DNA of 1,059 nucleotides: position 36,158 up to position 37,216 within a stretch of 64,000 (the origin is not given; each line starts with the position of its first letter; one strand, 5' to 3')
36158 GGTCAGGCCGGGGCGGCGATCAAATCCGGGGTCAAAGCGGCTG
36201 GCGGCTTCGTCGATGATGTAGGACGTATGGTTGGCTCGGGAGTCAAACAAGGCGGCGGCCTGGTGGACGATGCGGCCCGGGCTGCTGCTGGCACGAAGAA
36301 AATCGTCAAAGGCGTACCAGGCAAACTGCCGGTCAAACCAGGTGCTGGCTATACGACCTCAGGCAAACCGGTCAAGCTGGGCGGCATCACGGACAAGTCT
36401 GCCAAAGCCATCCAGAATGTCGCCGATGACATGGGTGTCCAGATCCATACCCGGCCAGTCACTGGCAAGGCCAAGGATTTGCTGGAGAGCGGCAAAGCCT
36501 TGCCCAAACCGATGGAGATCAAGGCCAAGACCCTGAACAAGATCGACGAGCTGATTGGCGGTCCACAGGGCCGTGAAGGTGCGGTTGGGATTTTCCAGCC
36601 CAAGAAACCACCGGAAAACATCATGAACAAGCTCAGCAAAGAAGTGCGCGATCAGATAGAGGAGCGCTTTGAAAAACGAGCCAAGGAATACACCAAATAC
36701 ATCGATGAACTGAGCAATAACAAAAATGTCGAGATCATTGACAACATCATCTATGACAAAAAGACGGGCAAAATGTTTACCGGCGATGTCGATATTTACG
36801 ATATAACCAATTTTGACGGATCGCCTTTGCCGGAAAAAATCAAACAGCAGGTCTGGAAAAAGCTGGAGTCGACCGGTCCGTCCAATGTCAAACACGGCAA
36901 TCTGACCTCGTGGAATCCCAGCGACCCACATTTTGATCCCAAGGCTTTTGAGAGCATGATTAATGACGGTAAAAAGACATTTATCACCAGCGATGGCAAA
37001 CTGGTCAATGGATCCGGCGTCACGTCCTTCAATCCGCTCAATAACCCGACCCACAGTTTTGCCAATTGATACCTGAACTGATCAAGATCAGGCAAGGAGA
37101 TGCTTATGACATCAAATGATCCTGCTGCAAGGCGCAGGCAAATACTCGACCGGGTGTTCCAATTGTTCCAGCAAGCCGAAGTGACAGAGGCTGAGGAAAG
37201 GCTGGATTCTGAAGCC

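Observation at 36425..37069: The class II cyclase catalytic signature is present in order and partly with exact spacing, in a shortened scaffold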

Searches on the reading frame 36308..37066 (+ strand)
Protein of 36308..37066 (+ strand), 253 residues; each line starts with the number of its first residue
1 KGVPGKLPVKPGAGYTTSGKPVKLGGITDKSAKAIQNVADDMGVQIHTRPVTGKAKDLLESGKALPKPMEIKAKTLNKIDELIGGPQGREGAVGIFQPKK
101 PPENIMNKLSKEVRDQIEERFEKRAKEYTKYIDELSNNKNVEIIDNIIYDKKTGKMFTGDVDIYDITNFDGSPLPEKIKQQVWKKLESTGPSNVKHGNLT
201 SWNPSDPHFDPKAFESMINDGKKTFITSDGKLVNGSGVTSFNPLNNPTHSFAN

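Call 5: search_solved_structures(query=window:36308-37066:+, max_evalue=10, show_alignments=3)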
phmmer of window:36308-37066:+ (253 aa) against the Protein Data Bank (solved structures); distinct sequences matched with E-value up to 10: 5.
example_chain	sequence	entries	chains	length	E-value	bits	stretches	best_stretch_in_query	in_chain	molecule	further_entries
8vd6_A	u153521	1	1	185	0.0046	19.8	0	33-90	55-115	CAP REPEAT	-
5wwl_N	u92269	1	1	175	0.11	15.3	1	108-168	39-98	Kinetochore protein nnf1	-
6cfz_B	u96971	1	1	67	0.56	12.9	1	106-159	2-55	Dad3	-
5tl8_A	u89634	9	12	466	1.5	11.5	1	94-157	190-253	Protein CYP51 | CYP51, sterol 14alpha-demethylase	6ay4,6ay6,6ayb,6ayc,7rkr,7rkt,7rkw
4b2f_A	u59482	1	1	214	8.4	9.1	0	103-155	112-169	PUTATIVE ANTIGEN P35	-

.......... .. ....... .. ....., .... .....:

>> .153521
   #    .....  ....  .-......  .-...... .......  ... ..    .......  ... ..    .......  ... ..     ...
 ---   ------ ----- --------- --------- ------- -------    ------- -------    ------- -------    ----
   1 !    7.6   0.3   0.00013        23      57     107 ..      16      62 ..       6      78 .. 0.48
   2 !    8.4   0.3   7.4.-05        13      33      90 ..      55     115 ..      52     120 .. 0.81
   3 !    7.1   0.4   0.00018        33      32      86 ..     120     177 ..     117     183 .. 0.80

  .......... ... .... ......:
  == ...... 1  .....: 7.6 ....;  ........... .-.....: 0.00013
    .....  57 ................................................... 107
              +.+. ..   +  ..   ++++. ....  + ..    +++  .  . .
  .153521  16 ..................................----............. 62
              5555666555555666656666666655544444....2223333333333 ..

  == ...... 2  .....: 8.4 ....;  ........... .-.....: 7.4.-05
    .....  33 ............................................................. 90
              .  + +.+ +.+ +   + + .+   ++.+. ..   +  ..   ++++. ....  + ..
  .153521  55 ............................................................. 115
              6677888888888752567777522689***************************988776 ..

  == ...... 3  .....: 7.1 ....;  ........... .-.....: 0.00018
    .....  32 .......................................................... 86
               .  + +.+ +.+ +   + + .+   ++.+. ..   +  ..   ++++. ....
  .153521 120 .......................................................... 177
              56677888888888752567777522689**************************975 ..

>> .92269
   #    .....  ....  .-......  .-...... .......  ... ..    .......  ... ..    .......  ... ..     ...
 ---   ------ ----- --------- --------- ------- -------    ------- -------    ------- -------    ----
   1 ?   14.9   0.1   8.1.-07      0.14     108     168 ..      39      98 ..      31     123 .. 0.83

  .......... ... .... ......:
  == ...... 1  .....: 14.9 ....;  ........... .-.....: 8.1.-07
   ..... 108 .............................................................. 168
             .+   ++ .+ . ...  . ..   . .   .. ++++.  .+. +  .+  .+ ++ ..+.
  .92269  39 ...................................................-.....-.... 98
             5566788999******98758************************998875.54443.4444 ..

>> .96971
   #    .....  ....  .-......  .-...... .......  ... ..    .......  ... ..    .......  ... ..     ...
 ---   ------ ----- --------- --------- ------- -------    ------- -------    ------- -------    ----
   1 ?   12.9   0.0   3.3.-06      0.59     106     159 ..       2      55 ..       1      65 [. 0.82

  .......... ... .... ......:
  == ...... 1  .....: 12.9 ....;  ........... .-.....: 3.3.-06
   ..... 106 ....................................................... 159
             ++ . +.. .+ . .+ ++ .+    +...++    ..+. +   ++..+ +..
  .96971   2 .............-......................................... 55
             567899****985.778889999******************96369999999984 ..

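Call 6: find_homologous_proteins(query=window:36308-37066:+, max_evalue=0.001)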
Query window:36308-37066:+ (253 aa): 1 proteins with E <= 0.001 among 627 candidates.
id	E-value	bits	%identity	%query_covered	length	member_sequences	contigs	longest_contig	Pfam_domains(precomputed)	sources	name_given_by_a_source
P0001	1.1e-5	43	96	11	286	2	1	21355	-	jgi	jgi:hypothetical protein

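Call 9: find_encoding_contigs(protein=P0001, flank=10000)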
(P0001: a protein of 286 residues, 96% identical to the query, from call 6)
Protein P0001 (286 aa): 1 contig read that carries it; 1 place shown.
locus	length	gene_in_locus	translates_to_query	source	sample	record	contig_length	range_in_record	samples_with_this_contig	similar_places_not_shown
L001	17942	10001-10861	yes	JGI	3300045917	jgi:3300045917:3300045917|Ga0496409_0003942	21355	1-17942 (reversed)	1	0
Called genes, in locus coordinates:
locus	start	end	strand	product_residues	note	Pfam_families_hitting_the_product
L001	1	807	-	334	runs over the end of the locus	PF00535:Glycos_transf_2, PF10111:Glyco_tranf_2_2, PF13506:Glyco_transf_21 (weak), PF13641:Glyco_tranf_2_3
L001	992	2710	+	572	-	-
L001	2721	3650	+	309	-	-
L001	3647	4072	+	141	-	-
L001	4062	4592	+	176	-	PF07494:Reg_prop (faint)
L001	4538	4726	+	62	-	PF07494:Reg_prop (weak)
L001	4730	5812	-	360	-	PF00990:GGDEF, PF00563:EAL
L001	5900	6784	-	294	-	PF00497:SBP_bac_3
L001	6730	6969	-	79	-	-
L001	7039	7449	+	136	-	-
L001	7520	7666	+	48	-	-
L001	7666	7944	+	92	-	PF00990:GGDEF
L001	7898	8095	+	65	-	-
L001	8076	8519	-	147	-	-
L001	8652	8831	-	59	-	-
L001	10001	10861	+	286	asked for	-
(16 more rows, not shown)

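Call 15: search_protein_representatives(protein=window:36353-37066:+)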
Query: 238 residues. Proteins with E-value up to 0.001 (for the whole library): 586; up to 1e-10: 324; up to 1e-30: 30. The best 150 are listed.
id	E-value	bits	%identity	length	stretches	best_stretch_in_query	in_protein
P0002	3.6e-102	357.3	72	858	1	1-238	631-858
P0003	5.3e-63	229.1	58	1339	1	2-238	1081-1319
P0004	1.7e-59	217.6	50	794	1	1-236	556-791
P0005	1.2e-57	211.6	48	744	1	6-236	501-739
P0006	5.2e-50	186.6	44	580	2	2-235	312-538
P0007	4.2e-49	183.6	45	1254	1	3-237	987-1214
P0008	5.6e-49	183.2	46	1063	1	2-235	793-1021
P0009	8.3e-49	182.6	47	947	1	1-236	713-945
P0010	5.7e-48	179.9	47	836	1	3-236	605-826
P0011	1.1e-47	179.0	49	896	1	8-236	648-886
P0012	7.1e-46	173.0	43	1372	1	2-238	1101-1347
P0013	6.8e-45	169.8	43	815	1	5-236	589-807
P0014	2.9e-44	167.7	40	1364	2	11-193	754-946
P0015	4.4e-44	167.2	43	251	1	2-207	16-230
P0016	2.0e-39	152.0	40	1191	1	8-235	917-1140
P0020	4.4e-35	137.7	32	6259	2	11-204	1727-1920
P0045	1.2e-27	113.4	33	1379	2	11-204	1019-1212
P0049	2.3e-26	109.2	38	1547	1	10-198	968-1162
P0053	1.1e-25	107.0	29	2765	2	14-203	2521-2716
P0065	1.8e-22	96.4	38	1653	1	11-198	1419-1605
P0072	6.1e-22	94.7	36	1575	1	10-234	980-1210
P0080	1.0e-20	90.7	40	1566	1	10-198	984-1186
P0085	9.6e-20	87.5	36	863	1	11-193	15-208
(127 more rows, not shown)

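Call 16: search_protein_families(library=pfam, proteins=[P0002, P0003, P0004, P0005, P0007, P0008, P0012, P0016, P0006, P0015], max_evalue=0.01)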
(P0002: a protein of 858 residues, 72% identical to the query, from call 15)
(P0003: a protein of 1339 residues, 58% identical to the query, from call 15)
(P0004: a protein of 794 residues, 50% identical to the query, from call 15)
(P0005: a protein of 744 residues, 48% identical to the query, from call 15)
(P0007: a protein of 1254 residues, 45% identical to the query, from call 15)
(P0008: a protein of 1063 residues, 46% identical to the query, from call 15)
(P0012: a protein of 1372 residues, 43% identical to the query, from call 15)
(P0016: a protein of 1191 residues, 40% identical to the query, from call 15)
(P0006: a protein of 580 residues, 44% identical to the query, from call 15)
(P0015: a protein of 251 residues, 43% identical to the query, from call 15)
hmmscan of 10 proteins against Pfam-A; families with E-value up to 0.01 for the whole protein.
P0002 (858 aa): 1 family
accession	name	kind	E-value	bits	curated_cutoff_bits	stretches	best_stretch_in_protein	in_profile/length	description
PF07464.16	ApoLp-III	-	0.0091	16.6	36.3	0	371-478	22-131/146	Apolipophorin-III precursor (apoLp-III)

P0003 (1339 aa): 0 families

P0004 (794 aa): 1 family
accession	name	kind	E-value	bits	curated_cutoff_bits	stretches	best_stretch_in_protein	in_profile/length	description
PF14897.12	EpsG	-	0.0041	16.7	30.1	1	21-171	161-312/326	EpsG family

P0005 (744 aa): 0 families

P0007 (1254 aa): 0 families

P0008 (1063 aa): 2 families
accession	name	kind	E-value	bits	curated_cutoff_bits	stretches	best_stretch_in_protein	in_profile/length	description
PF25296.1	Decapeptide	-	5.6e-07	29.8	45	0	120-193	1-74/74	Decapeptide repeat region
PF05287.17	PMG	-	0.0029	18.1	29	0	99-153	110-164/180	PMG protein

P0012 (1372 aa): 0 families

P0016 (1191 aa): 0 families

P0006 (580 aa): 2 families
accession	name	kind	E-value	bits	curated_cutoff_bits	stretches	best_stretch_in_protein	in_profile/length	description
PF10459.15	Peptidase_S46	-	0.00015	21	22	1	20-182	376-537/698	Peptidase S46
PF12318.13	FAD-SLDH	-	0.00034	21.3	24.2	1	23-91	31-99/163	Membrane bound FAD containing D-sorbitol dehydrogenase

P0015 (251 aa): 0 families

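Call 24: search_solved_structures(query=A1, max_evalue=10, show_alignments=4)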
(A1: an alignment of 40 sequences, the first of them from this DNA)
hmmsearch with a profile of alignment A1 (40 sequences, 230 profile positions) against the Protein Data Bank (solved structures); distinct sequences matched with E-value up to 10: 13.
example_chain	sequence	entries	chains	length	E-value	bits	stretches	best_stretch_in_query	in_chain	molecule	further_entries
8bjj_B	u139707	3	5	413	5.6e-06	29.2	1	9-60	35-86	Putative Adenylate cyclase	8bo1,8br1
8bji_B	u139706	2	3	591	1.4e-05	27.8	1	9-60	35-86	Putative Adenylate cyclase,Profilin-1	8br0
7p1h_A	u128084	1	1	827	2.8e-05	26.9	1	9-60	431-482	Maltose/maltodextrin-binding periplasmic protein,RTX-toxin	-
1pk0_A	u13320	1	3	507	5.2e-05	26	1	5-57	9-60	Calmodulin-sensitive adenylate cyclase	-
1k8t_A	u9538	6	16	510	5.2e-05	26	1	5-57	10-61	CALMODULIN-SENSITIVE ADENYLATE CYCLASE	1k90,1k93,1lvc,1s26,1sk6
2col_A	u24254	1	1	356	9.7e-05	25.1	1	5-60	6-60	Bifunctional hemolysin-adenylate cyclase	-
1zot_A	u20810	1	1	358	9.8e-05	25.1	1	5-60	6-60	CyaA with C-terminal Calmodulin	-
1yrt_A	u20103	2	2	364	0.0001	25.1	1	5-60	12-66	Bifunctional hemolysin-adenylate cyclase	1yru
1xfv_A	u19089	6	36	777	0.00012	24.8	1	5-57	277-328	Calmodulin-sensitive adenylate cyclase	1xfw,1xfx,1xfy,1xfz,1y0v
6uzb_H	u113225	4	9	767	0.00013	24.7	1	5-57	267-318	Calmodulin-sensitive adenylate cyclase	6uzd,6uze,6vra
1xfu_A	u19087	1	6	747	0.00014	24.6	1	5-57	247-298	Calmodulin-sensitive adenylate cyclase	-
8bjh_B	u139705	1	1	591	0.0016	21.2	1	9-46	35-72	Putative Adenylate cyclase,Profilin-1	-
9dia_C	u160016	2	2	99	0.89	12.2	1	5-38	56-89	NeoNectin candidate 2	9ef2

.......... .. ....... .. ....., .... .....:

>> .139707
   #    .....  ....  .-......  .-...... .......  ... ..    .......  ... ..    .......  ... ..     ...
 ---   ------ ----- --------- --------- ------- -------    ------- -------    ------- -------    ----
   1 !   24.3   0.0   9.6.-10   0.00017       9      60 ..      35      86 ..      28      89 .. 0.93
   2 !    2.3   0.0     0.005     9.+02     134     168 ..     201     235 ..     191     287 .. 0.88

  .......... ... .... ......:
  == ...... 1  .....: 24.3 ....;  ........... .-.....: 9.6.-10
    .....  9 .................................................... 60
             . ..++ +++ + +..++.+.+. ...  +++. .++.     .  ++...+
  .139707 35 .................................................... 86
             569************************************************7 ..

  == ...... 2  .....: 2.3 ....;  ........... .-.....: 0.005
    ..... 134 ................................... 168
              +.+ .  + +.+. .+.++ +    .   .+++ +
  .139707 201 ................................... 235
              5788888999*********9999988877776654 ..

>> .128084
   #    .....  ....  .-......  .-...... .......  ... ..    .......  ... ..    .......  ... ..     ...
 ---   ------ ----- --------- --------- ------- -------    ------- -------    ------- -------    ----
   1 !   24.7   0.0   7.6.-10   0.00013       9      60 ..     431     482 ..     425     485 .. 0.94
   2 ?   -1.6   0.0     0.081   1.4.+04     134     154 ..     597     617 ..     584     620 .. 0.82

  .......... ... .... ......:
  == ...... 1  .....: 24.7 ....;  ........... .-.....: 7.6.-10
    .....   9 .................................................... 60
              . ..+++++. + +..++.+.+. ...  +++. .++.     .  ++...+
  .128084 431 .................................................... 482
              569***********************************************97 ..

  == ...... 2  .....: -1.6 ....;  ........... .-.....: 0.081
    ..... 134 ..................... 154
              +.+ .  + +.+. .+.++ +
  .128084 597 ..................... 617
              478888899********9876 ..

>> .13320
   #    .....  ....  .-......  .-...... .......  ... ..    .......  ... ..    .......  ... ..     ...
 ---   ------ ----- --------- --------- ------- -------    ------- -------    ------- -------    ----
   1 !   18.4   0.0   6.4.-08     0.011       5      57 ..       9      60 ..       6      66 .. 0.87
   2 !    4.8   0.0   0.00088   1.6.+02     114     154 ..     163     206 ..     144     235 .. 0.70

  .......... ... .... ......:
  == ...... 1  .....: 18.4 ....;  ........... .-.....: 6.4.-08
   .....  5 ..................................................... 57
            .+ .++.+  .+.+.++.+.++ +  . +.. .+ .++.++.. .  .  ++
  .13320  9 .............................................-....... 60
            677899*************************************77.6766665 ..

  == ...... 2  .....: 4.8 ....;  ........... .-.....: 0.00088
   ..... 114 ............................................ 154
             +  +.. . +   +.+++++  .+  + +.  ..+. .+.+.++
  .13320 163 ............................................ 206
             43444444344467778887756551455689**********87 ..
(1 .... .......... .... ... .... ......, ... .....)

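Call 27: find_homologous_proteins(query=A1, max_evalue=0.00001)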
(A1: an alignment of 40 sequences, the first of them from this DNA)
Query A1 (40 sequences) (238 aa, profile of the alignment): 25 proteins with E <= 0.00001 among 4424 candidates.
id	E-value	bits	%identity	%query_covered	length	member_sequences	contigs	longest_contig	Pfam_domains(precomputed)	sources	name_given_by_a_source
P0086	9.4e-64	233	29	96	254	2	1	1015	-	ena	-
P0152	2.3e-63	232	31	76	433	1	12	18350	PF03497.23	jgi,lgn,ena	-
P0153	3.3e-61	225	30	74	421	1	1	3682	PF06013.19,PF03497.23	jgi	jgi:gas vesicle protein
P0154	4.2e-61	224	31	75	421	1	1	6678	PF06013.19,PF03497.23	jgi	jgi:hypothetical protein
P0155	5.9e-61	224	29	75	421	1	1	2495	PF06013.19,PF03497.23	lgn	-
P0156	4.0e-60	221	35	71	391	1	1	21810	-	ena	-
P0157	1.2e-59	220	30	75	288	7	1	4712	PF03497.23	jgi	jgi:hypothetical protein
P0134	1.6e-59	219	31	92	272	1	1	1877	PF03497.23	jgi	jgi:hypothetical protein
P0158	1.7e-59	219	32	76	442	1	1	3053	PF03497.23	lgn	-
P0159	2.3e-58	215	29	82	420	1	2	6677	PF03497.23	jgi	jgi:uncharacterized protein YukE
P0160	7.5e-58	214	31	96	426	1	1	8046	-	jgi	jgi:uncharacterized protein YukE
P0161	7.7e-58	214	29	76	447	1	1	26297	-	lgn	-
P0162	7.2e-57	211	32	73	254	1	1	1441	-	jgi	jgi:hypothetical protein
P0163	1.0e-56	210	31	75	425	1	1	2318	-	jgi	jgi:uncharacterized protein YukE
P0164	1.3e-56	210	30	75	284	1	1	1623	-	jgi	jgi:hypothetical protein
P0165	2.5e-55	205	28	86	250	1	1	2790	PF03497.23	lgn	-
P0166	5.6e-54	201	29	92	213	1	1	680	PF03497.23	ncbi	ncbi:hypothetical protein PUR25_00515, partial [Streptomyces sp. JV181]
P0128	4.6e-52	195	36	58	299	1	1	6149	PF03497.23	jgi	jgi:hypothetical protein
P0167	1.2e-49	187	27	93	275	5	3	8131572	PF03497.23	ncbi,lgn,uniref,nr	ncbi:hypothetical protein [Actinosynnema pretiosum]|uniref:Uncharacterized protein n=2 Tax=Actinosyn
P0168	1.8e-46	176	29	68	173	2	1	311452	PF03497.23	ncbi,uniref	ncbi:hypothetical protein, partial [Streptomyces atroolivaceus]|uniref:hypothetical protein n=1 Tax=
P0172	6.7e-42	162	37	66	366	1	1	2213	PF18431.7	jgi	jgi:hypothetical protein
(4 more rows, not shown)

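Call 35: search_protein_families(library=pfam, proteins=[P0152, P0153, P0167, P0172, P0156, P0053], max_evalue=0.01)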
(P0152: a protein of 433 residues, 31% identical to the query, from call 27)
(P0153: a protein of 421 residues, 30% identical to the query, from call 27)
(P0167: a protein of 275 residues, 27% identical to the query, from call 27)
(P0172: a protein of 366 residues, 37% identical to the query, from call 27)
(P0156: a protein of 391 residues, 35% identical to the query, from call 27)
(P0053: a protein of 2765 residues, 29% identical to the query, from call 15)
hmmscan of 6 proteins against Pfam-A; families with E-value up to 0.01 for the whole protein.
P0152 (433 aa): 0 families

P0153 (421 aa): 1 family
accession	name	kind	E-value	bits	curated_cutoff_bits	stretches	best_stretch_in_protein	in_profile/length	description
PF06013.18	WXG100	-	1.8e-06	28.6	27.3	1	10-90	4-84/86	Proteins of 100 residues with WXG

P0167 (275 aa): 1 family
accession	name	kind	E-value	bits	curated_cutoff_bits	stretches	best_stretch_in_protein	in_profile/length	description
PF03497.21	Anthrax_toxA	-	0.00013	22.4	25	1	12-62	7-57/173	Anthrax toxin LF subunit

P0172 (366 aa): 1 family
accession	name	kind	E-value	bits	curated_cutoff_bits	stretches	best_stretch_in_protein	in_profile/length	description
PF18431.6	RNAse_A_bac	-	6.5e-23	82.2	27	1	252-364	1-113/113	Bacterial CdiA-CT RNAse A domain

P0156 (391 aa): 0 families

P0053 (2765 aa): 1 family
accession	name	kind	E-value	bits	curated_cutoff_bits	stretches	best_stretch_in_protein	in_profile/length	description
PF25547.1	WXG100_2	-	7.3e-08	32.9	27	1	31-151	18-140/150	WXG100 like domain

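Call 36: predict_structure(alignment_id=A1)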
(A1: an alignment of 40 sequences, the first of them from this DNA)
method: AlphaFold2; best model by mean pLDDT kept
length: 238 residues; sequences in the alignment: 40
mean_pLDDT: 96.0   pTM: 0.89
mean pLDDT of the five models: 96.0, 95.6, 92.9, 91.8, 88.9
residues with pLDDT >= 90: 227; 70-90: 11; 50-70: 0; < 50: 0
segments of 3 or more residues with pLDDT < 50: none
pLDDT, mean of each block of 10 residues (from residue 1): 91 97 98 93 97 96 97 97 98 97 97 97 98 98 97 96 97 95 94 92 95 94 97 94
secondary structure, 60 per line:
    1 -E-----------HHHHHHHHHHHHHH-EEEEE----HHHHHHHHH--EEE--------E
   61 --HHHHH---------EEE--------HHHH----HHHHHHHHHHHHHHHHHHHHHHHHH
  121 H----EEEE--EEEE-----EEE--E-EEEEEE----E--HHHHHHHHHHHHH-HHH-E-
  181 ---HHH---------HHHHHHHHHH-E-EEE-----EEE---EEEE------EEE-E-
elements in order: H14-27 E29-33 H38-46 E49-51 H63-67 E77-79 H88-91 H96-121 E126-129 E132-135 E141-143 E148-153 H161-173 H196-205 E209-211 E217-219 E223-226 E233-235
